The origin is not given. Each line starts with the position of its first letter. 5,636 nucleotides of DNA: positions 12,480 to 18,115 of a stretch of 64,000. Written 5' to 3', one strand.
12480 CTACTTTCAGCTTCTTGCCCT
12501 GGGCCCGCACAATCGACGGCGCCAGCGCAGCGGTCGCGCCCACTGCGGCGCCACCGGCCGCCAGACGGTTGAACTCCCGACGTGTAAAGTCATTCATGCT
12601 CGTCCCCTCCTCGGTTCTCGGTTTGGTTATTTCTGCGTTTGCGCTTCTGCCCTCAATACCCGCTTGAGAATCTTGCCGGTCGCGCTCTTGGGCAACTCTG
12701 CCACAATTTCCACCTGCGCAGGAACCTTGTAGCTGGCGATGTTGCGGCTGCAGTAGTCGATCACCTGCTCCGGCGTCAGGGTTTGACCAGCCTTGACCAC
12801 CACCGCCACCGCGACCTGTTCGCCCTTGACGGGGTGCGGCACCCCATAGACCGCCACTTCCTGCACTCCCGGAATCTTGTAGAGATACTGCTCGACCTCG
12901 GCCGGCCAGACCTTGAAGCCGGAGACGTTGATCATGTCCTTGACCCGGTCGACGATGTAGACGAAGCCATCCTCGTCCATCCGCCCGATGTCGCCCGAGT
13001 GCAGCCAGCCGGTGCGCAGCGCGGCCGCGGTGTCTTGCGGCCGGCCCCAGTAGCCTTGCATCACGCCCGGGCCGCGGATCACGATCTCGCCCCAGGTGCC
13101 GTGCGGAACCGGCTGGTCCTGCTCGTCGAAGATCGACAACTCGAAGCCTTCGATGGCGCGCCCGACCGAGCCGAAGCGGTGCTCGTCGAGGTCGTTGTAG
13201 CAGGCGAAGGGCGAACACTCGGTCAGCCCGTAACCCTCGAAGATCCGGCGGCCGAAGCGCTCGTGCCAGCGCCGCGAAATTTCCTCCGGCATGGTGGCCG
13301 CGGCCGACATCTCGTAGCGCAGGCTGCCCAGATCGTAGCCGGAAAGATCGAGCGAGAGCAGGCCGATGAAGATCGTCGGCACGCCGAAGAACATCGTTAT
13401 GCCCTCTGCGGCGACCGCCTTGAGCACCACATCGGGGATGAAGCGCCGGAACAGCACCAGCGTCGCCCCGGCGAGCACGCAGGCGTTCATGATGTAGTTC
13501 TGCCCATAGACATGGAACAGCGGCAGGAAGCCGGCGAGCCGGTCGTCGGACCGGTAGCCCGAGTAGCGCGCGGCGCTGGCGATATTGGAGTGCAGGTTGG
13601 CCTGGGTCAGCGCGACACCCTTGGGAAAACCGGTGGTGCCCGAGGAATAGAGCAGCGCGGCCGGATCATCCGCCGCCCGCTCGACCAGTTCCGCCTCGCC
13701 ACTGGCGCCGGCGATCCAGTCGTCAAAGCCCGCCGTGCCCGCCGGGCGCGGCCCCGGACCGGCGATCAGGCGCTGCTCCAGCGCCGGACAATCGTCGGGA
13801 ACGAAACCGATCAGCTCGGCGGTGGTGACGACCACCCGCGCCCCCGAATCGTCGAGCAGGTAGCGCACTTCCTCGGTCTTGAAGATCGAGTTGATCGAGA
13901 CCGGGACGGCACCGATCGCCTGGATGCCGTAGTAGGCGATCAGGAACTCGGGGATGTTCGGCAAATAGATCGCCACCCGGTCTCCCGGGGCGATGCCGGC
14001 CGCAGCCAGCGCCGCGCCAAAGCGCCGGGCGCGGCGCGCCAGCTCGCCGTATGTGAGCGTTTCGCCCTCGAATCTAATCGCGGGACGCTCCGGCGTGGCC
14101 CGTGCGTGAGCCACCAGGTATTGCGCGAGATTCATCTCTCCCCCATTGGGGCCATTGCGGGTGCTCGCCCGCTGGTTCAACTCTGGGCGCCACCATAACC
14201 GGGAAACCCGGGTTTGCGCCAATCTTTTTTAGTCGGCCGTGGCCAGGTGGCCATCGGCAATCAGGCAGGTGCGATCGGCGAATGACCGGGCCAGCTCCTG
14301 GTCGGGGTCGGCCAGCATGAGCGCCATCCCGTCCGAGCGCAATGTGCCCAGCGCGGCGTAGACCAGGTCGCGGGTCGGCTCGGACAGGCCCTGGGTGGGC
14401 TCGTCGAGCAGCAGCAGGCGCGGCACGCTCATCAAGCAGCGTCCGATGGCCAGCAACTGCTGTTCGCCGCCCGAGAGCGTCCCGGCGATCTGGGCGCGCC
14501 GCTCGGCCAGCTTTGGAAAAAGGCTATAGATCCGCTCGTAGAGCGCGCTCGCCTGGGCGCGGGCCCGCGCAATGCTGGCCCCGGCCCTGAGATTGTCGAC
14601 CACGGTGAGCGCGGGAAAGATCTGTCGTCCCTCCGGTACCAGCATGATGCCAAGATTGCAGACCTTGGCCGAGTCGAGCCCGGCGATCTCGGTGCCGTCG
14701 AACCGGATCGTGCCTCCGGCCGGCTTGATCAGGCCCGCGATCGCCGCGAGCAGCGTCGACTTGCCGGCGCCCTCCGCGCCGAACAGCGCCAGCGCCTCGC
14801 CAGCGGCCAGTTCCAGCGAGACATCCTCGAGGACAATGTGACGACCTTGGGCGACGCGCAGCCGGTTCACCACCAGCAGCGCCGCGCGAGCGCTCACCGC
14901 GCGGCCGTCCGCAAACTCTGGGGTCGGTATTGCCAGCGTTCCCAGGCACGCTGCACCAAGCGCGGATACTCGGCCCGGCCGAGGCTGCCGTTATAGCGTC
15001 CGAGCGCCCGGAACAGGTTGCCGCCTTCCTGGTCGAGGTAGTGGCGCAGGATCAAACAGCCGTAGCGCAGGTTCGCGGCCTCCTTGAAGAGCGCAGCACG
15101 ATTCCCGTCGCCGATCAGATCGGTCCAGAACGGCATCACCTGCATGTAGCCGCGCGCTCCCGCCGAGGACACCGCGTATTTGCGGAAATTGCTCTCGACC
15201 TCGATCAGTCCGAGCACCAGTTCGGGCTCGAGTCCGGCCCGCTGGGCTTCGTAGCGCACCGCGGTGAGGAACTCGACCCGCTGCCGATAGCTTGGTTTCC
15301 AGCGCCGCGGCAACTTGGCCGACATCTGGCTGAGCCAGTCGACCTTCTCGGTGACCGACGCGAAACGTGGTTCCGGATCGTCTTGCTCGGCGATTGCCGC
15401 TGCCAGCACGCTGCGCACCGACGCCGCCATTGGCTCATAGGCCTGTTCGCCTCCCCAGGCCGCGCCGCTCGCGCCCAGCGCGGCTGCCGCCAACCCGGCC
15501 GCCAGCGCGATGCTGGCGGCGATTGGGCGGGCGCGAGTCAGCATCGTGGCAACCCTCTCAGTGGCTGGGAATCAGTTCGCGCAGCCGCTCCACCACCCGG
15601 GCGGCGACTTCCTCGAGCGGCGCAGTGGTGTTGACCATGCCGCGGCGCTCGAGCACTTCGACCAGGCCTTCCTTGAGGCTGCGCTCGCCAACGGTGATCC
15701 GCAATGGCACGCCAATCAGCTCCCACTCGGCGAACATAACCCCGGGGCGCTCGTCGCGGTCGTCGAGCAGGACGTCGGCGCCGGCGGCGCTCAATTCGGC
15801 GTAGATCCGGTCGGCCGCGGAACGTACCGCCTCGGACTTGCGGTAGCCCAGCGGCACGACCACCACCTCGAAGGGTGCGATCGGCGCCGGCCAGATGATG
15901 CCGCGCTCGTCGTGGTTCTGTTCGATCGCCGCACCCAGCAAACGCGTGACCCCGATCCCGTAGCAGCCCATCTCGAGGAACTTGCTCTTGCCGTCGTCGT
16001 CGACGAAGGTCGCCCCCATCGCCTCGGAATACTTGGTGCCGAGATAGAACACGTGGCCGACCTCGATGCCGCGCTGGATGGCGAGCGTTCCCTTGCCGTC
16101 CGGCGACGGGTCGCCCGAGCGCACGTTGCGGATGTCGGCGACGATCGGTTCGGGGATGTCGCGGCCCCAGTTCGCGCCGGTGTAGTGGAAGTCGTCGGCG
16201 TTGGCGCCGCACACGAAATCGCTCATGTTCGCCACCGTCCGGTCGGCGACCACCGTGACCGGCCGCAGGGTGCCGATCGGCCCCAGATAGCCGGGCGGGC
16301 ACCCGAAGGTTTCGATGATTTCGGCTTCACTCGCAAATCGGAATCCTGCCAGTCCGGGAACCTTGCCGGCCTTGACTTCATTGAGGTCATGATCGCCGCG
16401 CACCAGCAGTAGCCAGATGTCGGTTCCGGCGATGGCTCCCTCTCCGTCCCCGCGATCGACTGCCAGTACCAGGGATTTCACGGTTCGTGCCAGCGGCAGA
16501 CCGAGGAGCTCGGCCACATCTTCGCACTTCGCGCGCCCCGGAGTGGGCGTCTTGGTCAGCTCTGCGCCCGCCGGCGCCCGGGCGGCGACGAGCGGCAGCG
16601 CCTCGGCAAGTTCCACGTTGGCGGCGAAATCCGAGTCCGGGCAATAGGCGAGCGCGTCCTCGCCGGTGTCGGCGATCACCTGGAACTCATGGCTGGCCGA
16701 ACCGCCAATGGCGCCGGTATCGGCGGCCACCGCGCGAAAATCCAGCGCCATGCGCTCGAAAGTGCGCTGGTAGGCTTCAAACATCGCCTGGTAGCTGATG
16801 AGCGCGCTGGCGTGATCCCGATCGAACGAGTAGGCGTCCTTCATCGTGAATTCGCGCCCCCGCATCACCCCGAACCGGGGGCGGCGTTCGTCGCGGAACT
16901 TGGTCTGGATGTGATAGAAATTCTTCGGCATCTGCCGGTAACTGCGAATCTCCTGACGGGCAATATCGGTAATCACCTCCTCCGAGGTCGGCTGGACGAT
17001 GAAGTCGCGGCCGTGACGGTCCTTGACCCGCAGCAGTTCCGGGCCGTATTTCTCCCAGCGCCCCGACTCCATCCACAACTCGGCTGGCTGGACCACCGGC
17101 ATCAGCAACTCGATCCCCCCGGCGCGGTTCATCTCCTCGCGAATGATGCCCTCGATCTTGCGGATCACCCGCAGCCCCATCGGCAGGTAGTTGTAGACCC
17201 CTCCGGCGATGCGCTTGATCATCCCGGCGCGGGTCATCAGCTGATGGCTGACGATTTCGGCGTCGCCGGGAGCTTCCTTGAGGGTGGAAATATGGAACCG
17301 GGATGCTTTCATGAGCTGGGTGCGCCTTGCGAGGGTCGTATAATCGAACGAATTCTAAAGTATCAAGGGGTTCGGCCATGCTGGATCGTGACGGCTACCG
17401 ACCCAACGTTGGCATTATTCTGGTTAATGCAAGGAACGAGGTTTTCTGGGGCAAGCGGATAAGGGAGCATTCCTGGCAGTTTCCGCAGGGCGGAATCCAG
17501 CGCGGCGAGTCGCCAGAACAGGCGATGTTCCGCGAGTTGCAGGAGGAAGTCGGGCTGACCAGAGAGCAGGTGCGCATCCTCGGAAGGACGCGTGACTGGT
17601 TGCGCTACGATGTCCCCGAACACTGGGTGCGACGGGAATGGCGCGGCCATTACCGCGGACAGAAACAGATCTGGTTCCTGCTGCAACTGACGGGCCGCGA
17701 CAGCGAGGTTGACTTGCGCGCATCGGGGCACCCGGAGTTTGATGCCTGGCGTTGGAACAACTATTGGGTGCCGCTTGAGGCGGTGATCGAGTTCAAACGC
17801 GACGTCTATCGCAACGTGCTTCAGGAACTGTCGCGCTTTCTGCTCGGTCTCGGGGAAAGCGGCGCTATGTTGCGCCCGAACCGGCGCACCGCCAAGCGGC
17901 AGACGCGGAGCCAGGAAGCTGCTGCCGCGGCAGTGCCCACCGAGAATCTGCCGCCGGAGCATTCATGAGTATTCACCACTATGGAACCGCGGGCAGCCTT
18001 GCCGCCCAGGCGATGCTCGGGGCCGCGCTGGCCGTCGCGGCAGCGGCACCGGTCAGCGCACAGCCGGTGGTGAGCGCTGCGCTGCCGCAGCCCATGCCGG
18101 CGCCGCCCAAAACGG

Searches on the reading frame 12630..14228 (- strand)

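Call 92: search_protein_families(library=pfam, proteins=[window:12630-14228:-], max_evalue=0.00001)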
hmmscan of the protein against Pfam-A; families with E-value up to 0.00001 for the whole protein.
window:12630-14228:- (533 aa): 2 families
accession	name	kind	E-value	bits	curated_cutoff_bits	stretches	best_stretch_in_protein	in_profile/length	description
PF00501.34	AMP-binding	-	6.6e-100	335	29.9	1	40-394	3-384/384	AMP-binding enzyme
PF13193.12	AMP-binding_C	-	4.2e-21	76.1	24.5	1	444-519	1-76/76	AMP-binding enzyme C-terminal domain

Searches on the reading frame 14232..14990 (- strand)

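Call 92: search_protein_families(library=pfam, proteins=[window:14232-14990:-], max_evalue=0.00001)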
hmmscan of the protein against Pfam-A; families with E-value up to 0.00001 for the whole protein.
window:14232-14990:- (253 aa): 1 family
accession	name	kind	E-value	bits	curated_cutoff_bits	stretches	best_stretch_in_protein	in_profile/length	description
PF00005.33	ABC_tran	-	9e-31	107.7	25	1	54-200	1-137/137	ABC transporter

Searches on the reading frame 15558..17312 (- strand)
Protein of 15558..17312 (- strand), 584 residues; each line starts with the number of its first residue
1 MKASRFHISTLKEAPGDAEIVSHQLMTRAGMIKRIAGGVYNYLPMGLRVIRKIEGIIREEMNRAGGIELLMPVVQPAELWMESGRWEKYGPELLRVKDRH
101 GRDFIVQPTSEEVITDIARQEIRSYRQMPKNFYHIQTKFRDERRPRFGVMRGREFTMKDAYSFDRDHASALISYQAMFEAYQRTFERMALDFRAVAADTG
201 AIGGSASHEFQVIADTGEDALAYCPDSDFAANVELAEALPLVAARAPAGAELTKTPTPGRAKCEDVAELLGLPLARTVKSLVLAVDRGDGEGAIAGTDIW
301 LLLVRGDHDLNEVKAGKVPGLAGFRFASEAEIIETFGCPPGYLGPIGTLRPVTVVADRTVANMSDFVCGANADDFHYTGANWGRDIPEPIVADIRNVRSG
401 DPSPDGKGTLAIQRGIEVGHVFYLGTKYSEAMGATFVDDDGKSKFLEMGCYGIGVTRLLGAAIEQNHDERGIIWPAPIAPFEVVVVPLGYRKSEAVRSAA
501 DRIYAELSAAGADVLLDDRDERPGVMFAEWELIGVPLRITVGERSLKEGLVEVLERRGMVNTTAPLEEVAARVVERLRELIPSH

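Call 56: find_homologous_proteins(query=window:15558-17312:-, max_evalue=1e-50)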
Query window:15558-17312:- (584 aa): 8000 proteins with E <= 1e-50 among 8000 candidates; the best 120 are listed.
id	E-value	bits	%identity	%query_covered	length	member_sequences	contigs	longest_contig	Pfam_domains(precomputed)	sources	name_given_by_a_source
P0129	0.0e+0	1319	100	100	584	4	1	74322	PF03129.26,PF00587.31,PF04073.21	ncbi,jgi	-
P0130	0.0e+0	1248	94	100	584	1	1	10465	PF03129.26,PF00587.31,PF04073.21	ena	-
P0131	0.0e+0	1245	93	100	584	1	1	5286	PF03129.26,PF00587.31,PF04073.21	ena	-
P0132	0.0e+0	1241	93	100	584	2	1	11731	PF03129.26,PF00587.31,PF04073.21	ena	-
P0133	0.0e+0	1197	90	100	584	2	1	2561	PF03129.26,PF00587.31,PF04073.21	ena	-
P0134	0.0e+0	1072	82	96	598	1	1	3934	PF03129.26,PF00587.31,PF04073.21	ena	-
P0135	0.0e+0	1071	81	96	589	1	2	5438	PF03129.26,PF00587.31,PF04073.21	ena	-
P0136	0.0e+0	1069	81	96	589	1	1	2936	PF03129.26,PF00587.31,PF04073.21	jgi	-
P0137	0.0e+0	1069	81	96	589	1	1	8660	PF03129.26,PF00587.31,PF04073.21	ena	-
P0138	0.0e+0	1069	81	96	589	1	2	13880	PF03129.26,PF00587.31,PF04073.21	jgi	-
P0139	0.0e+0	1069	81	96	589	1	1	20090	PF03129.26,PF00587.31,PF04073.21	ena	-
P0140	0.0e+0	1066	81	96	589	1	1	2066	PF03129.26,PF00587.31,PF04073.21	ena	-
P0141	0.0e+0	1066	81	96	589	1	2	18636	PF03129.26,PF00587.31,PF04073.21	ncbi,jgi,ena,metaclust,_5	jgi:prolyl-tRNA synthetase|metaclust:\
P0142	0.0e+0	1065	81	96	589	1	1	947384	PF03129.26,PF00587.31,PF04073.21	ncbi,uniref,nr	ncbi:proline--tRNA ligase [Zeimonas arvi]|uniref:Proline--tRNA ligase n=1 Tax=Zeimonas arvi TaxID=24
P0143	0.0e+0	1064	81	96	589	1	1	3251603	PF03129.26,PF00587.31,PF04073.21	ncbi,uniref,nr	ncbi:proline--tRNA ligase [Burkholderiaceae bacterium FT117]|uniref:proline--tRNA ligase n=1 Tax=Zei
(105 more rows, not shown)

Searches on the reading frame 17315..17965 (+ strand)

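Call 92: search_protein_families(library=pfam, proteins=[window:17315-17965:+], max_evalue=0.00001)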
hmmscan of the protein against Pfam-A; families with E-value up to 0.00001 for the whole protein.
window:17315-17965:+ (217 aa): 1 family
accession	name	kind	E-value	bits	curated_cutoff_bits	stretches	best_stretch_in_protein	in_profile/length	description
PF00293.34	NUDIX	-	1.2e-21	77.5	21.1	1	28-169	2-131/134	NUDIX domain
